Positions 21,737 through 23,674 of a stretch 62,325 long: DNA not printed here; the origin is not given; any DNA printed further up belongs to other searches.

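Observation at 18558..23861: Nitrogen-controlled operon: HAO-family octaheme cytochrome, Amt ammonium channel and a nine-heme/cytochrome-b fusion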

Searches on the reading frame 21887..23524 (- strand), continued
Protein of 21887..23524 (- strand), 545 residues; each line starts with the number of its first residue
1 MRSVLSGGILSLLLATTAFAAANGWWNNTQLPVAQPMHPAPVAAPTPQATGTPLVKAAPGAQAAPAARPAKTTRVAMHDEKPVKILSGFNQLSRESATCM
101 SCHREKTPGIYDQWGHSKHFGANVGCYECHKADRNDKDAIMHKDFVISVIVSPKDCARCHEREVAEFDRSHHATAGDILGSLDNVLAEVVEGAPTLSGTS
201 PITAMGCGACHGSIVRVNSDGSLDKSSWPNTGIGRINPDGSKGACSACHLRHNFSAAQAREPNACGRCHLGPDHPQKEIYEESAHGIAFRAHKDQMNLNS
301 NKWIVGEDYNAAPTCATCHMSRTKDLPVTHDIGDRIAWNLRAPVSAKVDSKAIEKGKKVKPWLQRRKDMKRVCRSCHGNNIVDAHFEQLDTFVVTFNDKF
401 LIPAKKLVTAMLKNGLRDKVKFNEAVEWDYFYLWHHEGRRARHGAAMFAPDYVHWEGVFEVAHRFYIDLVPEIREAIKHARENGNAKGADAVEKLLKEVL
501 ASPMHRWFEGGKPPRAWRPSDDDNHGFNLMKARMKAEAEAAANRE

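Call 30: search_solved_structures(query=A1, max_evalue=1, show_alignments=5)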
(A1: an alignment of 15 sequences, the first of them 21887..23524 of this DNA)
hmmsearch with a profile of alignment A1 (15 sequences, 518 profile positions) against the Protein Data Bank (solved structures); distinct sequences matched with E-value up to 1: 13.
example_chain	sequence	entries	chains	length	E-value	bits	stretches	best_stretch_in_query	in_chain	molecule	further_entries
4qo5_A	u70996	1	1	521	1e-68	235.5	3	104-313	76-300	Hypothetical multiheme protein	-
6h5l_A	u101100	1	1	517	1.9e-24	89.5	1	225-398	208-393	Similar to hydroxylamine oxidoreductase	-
1fgj_A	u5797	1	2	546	9.8e-21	77.2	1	223-399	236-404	HYDROXYLAMINE OXIDOREDUCTASE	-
4fas_A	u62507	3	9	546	1.4e-20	76.7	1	223-399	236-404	Hydroxylamine oxidoreductase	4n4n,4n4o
6m0p_A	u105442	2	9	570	1.7e-20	76.4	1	223-399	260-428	Aerobic hydroxylamine oxidoreductase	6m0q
6hif_G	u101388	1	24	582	3.9e-17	65.3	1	225-415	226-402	Hydrazine dehydrogenase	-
4n4j_A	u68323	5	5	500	4.4e-17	65.1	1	225-389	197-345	hydroxylamine oxidoreductase | Similar to hydroxylamine oxidoreductase hao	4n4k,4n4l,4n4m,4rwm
6t5e_A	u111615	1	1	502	1.1e-15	60.5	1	225-389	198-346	Hydroxylamine oxidoreductase-like protein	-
7rdr_A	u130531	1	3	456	0.036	16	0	437-483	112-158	Circular tendon repeat protein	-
7lzp_C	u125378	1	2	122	0.087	14.7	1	15-98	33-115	JPU-G11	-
7l6v_D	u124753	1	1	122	0.12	14.3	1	15-98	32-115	JPU-H7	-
2j7a_A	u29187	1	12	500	0.53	12.1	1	92-151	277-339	CYTOCHROME C NITRITE REDUCTASE NRFA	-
2vr0_A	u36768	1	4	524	0.67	11.7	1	92-151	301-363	CYTOCHROME C NITRITE REDUCTASE, CATALYTIC SUBUNIT NFRA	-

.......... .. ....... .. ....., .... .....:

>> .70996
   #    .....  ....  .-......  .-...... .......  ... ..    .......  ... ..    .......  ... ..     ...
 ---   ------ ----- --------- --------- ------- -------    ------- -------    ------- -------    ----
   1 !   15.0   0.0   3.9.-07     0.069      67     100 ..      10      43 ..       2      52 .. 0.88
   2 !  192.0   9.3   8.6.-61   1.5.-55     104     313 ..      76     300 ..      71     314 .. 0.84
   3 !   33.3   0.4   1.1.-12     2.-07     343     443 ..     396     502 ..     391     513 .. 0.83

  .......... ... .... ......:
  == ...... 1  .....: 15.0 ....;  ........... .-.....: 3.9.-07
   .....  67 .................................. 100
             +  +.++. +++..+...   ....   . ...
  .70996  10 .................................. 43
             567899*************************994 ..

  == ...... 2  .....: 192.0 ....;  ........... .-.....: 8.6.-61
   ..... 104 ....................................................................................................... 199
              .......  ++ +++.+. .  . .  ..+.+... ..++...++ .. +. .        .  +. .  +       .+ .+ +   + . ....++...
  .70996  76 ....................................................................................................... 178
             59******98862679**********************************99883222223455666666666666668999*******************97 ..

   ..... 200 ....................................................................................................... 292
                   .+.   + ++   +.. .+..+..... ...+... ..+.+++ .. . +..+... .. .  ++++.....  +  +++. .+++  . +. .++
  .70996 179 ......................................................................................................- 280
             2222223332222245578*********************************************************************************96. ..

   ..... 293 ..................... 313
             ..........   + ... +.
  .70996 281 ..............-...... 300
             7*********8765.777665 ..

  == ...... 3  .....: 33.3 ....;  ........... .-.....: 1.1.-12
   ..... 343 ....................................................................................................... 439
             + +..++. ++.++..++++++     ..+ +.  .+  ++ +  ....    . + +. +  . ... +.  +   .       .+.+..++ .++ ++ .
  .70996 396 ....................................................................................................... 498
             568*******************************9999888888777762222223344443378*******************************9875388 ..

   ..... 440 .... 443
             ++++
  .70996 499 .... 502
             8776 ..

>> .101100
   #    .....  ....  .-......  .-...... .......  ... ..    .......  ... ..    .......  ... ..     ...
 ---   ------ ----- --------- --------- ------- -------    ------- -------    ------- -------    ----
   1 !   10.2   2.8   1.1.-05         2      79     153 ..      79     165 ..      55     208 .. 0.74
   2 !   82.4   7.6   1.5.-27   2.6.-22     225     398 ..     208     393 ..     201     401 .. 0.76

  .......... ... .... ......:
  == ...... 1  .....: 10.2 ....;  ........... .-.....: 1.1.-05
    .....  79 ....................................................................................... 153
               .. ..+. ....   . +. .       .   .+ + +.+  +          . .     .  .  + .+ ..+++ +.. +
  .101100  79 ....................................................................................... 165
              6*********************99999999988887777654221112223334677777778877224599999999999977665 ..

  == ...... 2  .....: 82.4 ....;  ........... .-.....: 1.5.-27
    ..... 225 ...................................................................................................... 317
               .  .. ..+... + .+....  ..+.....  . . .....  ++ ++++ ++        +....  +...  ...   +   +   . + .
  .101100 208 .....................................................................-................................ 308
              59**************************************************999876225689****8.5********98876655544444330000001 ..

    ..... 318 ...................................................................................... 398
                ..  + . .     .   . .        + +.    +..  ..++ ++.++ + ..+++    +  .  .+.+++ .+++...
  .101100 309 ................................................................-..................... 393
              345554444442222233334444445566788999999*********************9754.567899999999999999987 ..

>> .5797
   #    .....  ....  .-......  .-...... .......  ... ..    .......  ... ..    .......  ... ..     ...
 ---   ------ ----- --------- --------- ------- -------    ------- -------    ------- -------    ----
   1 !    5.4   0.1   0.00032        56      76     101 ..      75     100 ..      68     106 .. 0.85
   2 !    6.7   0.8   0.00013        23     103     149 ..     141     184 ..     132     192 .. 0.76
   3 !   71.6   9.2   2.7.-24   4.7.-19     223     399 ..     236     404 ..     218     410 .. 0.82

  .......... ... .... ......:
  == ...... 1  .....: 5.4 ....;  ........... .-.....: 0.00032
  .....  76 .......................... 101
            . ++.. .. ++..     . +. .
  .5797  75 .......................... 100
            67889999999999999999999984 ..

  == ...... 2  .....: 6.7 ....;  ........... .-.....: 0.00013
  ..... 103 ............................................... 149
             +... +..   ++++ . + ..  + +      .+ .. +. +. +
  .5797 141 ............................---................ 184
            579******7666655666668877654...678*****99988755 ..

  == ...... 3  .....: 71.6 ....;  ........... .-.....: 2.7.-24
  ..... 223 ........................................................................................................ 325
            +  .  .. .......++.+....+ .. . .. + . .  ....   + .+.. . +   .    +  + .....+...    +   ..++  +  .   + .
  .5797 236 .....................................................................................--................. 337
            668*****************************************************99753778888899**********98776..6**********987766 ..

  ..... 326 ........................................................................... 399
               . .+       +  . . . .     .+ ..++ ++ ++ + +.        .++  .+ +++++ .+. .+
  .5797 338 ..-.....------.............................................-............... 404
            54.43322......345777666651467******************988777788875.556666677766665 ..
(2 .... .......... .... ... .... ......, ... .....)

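Call 74: predict_structure(alignment_id=A1)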
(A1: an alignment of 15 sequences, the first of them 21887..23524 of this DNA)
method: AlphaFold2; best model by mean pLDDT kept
length: 545 residues; sequences in the alignment: 15
mean_pLDDT: 48.6   pTM: 0.38
mean pLDDT of the five models: 48.6, 46.9, 45.9, 45.7, 43.8
residues with pLDDT >= 90: 45; 70-90: 75; 50-70: 90; < 50: 335
segments of 3 or more residues with pLDDT < 50: 23-103, 105-111, 113-134, 136-348, 520-528
pLDDT, mean of each block of 10 residues (from residue 1): 72 68 42 36 34 31 32 31 30 37 47 42 30 42 28 27 33 26 25 24 24 37 38 30 28 32 32 37 39 33 27 25 23 28 43 64 56 54 63 75 89 86 74 65 57 60 87 95 96 96 84 62 49 80 80
secondary structure, 60 per line:
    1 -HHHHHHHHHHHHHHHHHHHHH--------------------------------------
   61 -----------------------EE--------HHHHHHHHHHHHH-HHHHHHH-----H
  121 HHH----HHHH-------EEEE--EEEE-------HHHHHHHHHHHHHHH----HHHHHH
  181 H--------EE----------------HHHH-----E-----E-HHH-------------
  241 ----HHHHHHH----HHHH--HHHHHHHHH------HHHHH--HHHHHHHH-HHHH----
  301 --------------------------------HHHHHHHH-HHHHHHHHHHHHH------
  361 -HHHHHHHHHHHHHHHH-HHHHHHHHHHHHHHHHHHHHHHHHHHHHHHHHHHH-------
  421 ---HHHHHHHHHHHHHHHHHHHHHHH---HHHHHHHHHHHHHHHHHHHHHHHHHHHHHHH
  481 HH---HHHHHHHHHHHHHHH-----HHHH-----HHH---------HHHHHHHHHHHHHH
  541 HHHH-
elements in order: H2-22 H94-106 H108-114 H120-123 H128-131 E139-142 E145-148 H156-170 H175-181 H208-211 H245-251 H256-259 H262-270 H277-281 H284-291 H293-296 H333-340 H342-354 H362-377 H379-413 H424-446 H450-482 H486-500 H506-509 H527-544

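Call 86: search_protein_families(library=pfam, proteins=[L054:6785-7825:+, L054:9495-12284:+, L061:6635-7894:+, L030:9757-12096:+, L020:6419-7726:+, L020:9406-10239:+, L036:6619-7890:+, L044:9460-12039:+], max_evalue=0.00001)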
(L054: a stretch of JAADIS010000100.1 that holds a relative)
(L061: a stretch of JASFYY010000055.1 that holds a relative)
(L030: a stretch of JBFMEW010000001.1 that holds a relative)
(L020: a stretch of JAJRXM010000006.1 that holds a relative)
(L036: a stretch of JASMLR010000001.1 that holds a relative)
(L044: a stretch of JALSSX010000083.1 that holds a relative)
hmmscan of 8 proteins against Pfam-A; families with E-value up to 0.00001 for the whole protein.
L054:6785-7825:+ (347 aa): 3 families
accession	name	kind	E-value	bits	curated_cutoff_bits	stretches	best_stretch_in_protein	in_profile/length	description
PF00033.24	Cytochrome_B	-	3.5e-57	193.7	27.2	1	24-210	4-188/189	Cytochrome b/b6/petB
PF13631.11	Cytochrom_B_N_2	-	2.6e-48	164.6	27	1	92-263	1-169/169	Cytochrome b(N-terminal)/b6/petB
PF00032.22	Cytochrom_B_C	-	2.9e-10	40.7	20.7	1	263-328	1-67/102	Cytochrome b(C-terminal)/b6/petD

L054:9495-12284:+ (930 aa): 3 families
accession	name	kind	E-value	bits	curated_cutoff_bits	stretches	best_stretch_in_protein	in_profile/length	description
PF00384.28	Molybdopterin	-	2.1e-59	201.8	24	1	98-617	1-353/353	Molybdopterin oxidoreductase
PF01568.27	Molydop_binding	-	1.3e-22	80.4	26.8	1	817-924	2-110/110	Molydopterin dinucleotide binding domain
PF04879.21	Molybdop_Fe4S4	-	7e-21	74.4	22.7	1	42-94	2-54/55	Molybdopterin oxidoreductase Fe4S4 domain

L061:6635-7894:+ (420 aa): 1 family
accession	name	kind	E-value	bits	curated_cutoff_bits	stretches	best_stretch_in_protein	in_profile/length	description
PF03916.19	NrfD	-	4.8e-42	145.1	25.8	1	51-337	3-300/313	Polysulphide reductase, NrfD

L030:9757-12096:+ (780 aa): 2 families
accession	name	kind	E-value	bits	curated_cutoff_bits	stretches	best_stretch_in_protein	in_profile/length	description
PF02838.20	Glyco_hydro_20b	-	1.2e-18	68.5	26.1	1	70-198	2-124/124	Glycosyl hydrolase family 20, domain 2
PF00728.28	Glyco_hydro_20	-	1.3e-15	58.1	22.3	1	209-390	9-222/348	Glycosyl hydrolase family 20, catalytic domain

L020:6419-7726:+ (436 aa): 1 family
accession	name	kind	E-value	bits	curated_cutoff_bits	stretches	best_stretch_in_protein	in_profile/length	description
PF13372.12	Alginate_exp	-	1.5e-22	80.4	25.2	1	31-398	7-377/395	Alginate export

L020:9406-10239:+ (278 aa): 1 family
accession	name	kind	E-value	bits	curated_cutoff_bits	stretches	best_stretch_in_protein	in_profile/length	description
PF09922.15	LiaF-like_C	-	2.8e-22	79.2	29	1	164-275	2-114/114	Cell wall-active antibiotics response LiaF, C-terminal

L036:6619-7890:+ (424 aa): 1 family
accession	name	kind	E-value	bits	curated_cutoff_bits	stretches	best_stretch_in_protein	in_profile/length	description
PF03916.19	NrfD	-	1.7e-37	130.2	25.8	1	51-336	3-299/313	Polysulphide reductase, NrfD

L044:9460-12039:+ (860 aa): 3 families
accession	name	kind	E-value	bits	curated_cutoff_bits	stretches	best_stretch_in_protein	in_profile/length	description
PF00384.28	Molybdopterin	-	8.8e-63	212.9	24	1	108-591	1-353/353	Molybdopterin oxidoreductase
PF01568.27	Molydop_binding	-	9.2e-21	74.4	26.8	1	746-854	1-110/110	Molydopterin dinucleotide binding domain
PF04879.21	Molybdop_Fe4S4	-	8.7e-19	67.7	22.7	1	52-104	2-54/55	Molybdopterin oxidoreductase Fe4S4 domain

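Call 88: search_protein_families(library=pfam, proteins=[L054:2738-3304:+, L054:3357-4274:+, L054:4373-4768:+, L054:5056-6330:+, L054:6348-6779:+, L054:12290-13075:+, L054:13050-13892:+, L054:13885-14472:+, L054:14453-15436:+], max_evalue=0.0001)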
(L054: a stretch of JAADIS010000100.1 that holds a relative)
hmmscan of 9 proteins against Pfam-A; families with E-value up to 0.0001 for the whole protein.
L054:2738-3304:+ (189 aa): 1 family
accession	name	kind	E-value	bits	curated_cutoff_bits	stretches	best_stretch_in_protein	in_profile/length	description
PF04205.19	FMN_bind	-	6.9e-05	23.9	22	0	116-176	13-70/77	FMN-binding domain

L054:3357-4274:+ (306 aa): 2 families
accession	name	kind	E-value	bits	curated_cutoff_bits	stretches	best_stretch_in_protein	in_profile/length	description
PF03881.20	Fructosamin_kin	-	1.6e-86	290.6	22.4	1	23-305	4-284/288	Fructosamine kinase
PF01636.29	APH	-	9.7e-20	71.8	23.2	1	44-278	5-239/239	Phosphotransferase enzyme family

L054:4373-4768:+ (132 aa): 1 family
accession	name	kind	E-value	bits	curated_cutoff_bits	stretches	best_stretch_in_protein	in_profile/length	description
PF02082.26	Rrf2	-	4e-23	82.5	30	1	8-130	2-128/132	Iron-dependent Transcriptional regulator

L054:5056-6330:+ (425 aa): 1 family
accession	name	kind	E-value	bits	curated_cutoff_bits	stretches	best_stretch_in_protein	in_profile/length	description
PF13372.12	Alginate_exp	-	6.7e-11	42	25.2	1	26-318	4-297/395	Alginate export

L054:6348-6779:+ (144 aa): 1 family
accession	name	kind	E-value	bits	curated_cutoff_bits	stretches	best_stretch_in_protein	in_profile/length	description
PF00355.32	Rieske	-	1.5e-16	60.5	20.3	1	45-127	6-88/88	Rieske [2Fe-2S] domain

L054:12290-13075:+ (262 aa): 13 families
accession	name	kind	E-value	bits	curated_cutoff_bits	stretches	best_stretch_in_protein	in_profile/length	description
PF12838.12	Fer4_7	-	1.4e-16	61.1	27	2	60-114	2-52/52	4Fe-4S dicluster domain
PF00037.32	Fer4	-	1.2e-12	47.5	21.1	2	59-74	7-22/24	4Fe-4S binding domain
PF12837.12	Fer4_6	-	1.3e-12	47.5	25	0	59-73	8-22/24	4Fe-4S binding domain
PF13187.11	Fer4_9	-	3.1e-12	46.8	27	0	53-73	30-50/52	4Fe-4S dicluster domain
PF13237.11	Fer4_10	-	2.8e-10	40.4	25.5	0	139-200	5-52/53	4Fe-4S dicluster domain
PF14697.11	Fer4_21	-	3.4e-09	37.2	35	1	136-201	1-52/59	4Fe-4S dicluster domain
PF12797.12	Fer4_2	-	5.6e-09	35.8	24.5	0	59-72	9-22/22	4Fe-4S binding domain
PF12800.12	Fer4_4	-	4.2e-08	33.3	24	0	59-73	3-17/17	4Fe-4S binding domain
PF13183.11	Fer4_8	-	9.7e-08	32.9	27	0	149-200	6-64/68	4Fe-4S dicluster domain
PF13484.11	Fer4_16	-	1.4e-07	32.6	30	0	98-159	2-64/66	4Fe-4S double cluster binding domain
PF12798.12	Fer4_3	-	9.6e-07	29.6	27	0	60-73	1-14/15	4Fe-4S binding domain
PF13534.11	Fer4_17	-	9.2e-06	26.6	22.2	0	50-73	36-59/61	4Fe-4S dicluster domain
PF25160.1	LdpA_Fe-S-bd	-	3.3e-05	24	27.6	0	45-76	12-44/49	LdpA Fe-S cluster-binding domain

L054:13050-13892:+ (281 aa): 9 families
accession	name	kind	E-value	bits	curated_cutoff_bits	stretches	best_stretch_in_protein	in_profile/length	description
PF12801.12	Fer4_5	-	7.5e-19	67.9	22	2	79-120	6-47/48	4Fe-4S binding domain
PF13237.11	Fer4_10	-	1.7e-08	34.7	25.5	1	214-262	2-52/53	4Fe-4S dicluster domain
PF00037.32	Fer4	-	3.7e-08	33.3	21.1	0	247-268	3-24/24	4Fe-4S binding domain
PF14697.11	Fer4_21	-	2.3e-07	31.3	35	0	246-272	2-28/59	4Fe-4S dicluster domain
PF12837.12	Fer4_6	-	2.6e-07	30.7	25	1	214-233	2-21/24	4Fe-4S binding domain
PF13187.11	Fer4_9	-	1.4e-06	28.7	27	0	220-266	1-51/52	4Fe-4S dicluster domain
PF13484.11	Fer4_16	-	2.7e-06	28.5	30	0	220-239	1-20/66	4Fe-4S double cluster binding domain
PF12838.12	Fer4_7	-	7.5e-06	26.8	27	1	220-264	1-50/52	4Fe-4S dicluster domain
PF12797.12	Fer4_2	-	6.7e-05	23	24.5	0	215-233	4-22/22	4Fe-4S binding domain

L054:13885-14472:+ (196 aa): 1 family
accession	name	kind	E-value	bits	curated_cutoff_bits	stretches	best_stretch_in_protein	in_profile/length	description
PF03892.19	NapB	-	4e-26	92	25.1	2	58-117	34-92/127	Nitrate reductase cytochrome c-type subunit (NapB)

L054:14453-15436:+ (328 aa): 5 families
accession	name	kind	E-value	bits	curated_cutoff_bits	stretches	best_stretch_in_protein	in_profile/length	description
PF23414.1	Beta-prop_EML_2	-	6.6e-08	32.7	90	0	226-323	9-107/266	Echinoderm microtubule-associated protein second beta-propeller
PF25174.1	Beta-prop_THOC3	-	6.4e-07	29.1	305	1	104-295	62-252/272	THOC3 beta-propeller domain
PF25171.1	Beta-prop_WDR36-Utp21_1st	-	1.2e-06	28.6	80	0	25-240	50-261/266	WDR36/Utp21 first beta-propeller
PF24817.1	WD40_WDHD1_1st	-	9.6e-06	25.4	109.9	0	104-249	20-162/291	WDHD1 first WD40 domain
PF24796.1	WDR55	-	1.4e-05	24.7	200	0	263-325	61-123/296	WDR55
